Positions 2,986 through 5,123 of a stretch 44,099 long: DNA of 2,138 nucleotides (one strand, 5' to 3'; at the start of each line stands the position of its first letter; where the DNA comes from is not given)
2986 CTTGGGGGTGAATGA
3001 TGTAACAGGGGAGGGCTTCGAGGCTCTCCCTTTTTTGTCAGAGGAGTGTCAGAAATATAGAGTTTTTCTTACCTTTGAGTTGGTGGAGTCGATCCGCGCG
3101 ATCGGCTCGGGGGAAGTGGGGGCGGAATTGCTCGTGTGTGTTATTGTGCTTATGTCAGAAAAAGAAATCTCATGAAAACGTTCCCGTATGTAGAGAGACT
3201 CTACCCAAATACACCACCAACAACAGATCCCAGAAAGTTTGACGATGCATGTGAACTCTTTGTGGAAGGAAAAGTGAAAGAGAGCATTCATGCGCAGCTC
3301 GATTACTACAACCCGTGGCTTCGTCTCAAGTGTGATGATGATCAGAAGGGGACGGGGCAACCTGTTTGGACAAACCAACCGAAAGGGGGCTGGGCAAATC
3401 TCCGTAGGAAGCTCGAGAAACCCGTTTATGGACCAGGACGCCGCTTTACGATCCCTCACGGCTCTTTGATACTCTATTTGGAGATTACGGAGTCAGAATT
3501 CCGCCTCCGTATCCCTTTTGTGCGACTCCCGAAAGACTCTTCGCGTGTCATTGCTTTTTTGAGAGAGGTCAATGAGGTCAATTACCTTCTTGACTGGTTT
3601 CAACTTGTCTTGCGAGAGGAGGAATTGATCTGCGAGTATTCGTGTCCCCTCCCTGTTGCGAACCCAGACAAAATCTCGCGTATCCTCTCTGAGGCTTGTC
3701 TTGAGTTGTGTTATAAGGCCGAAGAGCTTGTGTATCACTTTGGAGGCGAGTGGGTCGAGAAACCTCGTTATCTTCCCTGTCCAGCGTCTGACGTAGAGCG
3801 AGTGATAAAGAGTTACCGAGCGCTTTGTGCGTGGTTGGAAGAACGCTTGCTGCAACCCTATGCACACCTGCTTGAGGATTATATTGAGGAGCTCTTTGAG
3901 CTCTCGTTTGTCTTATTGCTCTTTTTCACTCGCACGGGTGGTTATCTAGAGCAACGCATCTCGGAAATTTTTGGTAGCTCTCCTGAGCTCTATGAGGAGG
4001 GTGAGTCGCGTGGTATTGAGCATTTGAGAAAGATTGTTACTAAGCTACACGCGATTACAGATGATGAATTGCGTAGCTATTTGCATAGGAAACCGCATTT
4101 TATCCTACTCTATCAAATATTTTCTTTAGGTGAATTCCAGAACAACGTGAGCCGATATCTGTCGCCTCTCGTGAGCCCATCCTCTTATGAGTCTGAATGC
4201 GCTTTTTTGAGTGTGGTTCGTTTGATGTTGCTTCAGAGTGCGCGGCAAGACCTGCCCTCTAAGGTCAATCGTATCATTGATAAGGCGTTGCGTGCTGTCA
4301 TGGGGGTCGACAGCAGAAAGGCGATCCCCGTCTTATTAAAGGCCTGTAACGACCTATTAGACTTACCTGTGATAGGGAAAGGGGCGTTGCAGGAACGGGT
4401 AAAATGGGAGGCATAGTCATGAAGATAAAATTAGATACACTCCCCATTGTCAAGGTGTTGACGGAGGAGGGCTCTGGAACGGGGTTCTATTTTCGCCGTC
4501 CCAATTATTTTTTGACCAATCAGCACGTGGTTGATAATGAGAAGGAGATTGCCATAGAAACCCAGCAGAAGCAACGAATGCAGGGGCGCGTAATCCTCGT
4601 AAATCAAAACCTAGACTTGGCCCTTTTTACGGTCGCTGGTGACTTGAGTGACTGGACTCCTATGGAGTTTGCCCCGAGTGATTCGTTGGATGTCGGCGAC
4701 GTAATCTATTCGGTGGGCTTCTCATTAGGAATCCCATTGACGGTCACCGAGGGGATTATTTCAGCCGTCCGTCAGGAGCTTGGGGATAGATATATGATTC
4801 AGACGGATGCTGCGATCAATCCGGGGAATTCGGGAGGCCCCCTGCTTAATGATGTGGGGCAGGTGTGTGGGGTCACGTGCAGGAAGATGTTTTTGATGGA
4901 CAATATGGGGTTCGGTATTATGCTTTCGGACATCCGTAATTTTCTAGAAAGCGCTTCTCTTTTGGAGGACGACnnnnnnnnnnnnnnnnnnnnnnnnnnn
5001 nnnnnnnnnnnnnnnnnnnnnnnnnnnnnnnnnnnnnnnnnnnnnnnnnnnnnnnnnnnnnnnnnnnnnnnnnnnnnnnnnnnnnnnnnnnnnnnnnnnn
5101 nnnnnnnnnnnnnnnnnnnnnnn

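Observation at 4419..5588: Unusual protease architecture: cytoplasmic S1-fold protease fused to a CPxC-X11-CPxC zinc ribbon and a chaperone-like C-terminal domain (also in B2, 6837-7943)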

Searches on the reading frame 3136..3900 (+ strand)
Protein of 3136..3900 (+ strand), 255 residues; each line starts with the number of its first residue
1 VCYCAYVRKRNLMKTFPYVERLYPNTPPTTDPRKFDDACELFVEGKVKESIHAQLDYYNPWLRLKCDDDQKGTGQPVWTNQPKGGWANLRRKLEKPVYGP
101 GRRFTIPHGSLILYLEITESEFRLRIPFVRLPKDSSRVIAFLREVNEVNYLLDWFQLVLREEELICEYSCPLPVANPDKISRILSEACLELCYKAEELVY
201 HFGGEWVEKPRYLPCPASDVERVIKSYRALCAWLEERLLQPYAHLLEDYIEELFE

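Call 8: search_protein_families(library=pfam, proteins=[window:3136-3900:+], max_evalue=10)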
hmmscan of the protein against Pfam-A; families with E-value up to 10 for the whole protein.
window:3136-3900:+ (255 aa): 2 families
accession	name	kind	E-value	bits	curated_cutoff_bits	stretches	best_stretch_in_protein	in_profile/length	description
PF22551.1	TY-Chap1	-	0.013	15.6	27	1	102-205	25-127/132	T3SS (YopN, CesT) and YbjN peptide-binding chaperone 1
PF15451.11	DUF4632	-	0.19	12.3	27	1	84-115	30-60/71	Domain of unknown function (DUF4632)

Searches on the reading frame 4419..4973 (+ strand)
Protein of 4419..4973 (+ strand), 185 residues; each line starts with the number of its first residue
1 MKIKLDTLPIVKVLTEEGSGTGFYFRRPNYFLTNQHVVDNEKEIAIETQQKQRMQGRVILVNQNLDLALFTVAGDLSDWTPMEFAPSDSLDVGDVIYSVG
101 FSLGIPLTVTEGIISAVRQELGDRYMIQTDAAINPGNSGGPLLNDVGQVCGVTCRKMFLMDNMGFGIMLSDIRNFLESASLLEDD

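Call 82: search_solved_structures(query=window:4419-4973:+, max_evalue=1e-10, show_alignments=2)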
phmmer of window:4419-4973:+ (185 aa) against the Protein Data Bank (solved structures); distinct sequences matched with E-value up to 1e-10: 98 (the best 60 are shown).
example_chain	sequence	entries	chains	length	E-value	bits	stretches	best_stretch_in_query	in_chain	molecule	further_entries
1l1j_A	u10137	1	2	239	2.6e-24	89.3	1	19-178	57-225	heat shock protease HtrA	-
8k2y_A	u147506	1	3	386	2e-22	83.2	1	18-159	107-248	serine endoprotease DegP-like protein MucD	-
3qo6_A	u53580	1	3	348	4.6e-21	78.7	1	11-155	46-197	Protease Do-like 1, chloroplastic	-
5t63_A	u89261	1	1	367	1.5e-20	77.1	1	17-170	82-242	Putative serine protease HhoA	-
5b6l_A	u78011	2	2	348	1.5e-20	77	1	17-170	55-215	Putative serine protease HhoA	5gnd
9zqg_A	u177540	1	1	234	1.8e-20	76.8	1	29-166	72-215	Periplasmic serine protease DO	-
5t69_A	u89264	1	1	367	3.8e-20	75.7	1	17-170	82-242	Putative serine protease HhoA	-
9zpq_A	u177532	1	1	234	4.7e-20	75.4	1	29-166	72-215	Periplasmic serine protease DO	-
22kg_A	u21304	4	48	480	5.6e-20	75.2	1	18-159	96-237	Probable periplasmic serine endoprotease DegP-like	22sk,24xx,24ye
9zrj_A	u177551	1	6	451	1.1e-19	74.2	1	29-166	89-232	Periplasmic serine protease DO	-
3sti_A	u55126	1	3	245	3.2e-19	72.7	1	6-155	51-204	Protease degQ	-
5y28_A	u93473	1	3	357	5.7e-19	71.9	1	13-157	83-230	Periplasmic serine endoprotease DegP-like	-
3stj_A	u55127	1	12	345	7.5e-19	71.5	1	6-155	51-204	Protease degQ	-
7xs0_A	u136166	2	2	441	8.1e-19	71.4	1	13-157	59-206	Periplasmic serine endoprotease DegP-like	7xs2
5y2d_A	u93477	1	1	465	9e-19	71.3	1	13-157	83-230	Periplasmic serine endoprotease DegP-like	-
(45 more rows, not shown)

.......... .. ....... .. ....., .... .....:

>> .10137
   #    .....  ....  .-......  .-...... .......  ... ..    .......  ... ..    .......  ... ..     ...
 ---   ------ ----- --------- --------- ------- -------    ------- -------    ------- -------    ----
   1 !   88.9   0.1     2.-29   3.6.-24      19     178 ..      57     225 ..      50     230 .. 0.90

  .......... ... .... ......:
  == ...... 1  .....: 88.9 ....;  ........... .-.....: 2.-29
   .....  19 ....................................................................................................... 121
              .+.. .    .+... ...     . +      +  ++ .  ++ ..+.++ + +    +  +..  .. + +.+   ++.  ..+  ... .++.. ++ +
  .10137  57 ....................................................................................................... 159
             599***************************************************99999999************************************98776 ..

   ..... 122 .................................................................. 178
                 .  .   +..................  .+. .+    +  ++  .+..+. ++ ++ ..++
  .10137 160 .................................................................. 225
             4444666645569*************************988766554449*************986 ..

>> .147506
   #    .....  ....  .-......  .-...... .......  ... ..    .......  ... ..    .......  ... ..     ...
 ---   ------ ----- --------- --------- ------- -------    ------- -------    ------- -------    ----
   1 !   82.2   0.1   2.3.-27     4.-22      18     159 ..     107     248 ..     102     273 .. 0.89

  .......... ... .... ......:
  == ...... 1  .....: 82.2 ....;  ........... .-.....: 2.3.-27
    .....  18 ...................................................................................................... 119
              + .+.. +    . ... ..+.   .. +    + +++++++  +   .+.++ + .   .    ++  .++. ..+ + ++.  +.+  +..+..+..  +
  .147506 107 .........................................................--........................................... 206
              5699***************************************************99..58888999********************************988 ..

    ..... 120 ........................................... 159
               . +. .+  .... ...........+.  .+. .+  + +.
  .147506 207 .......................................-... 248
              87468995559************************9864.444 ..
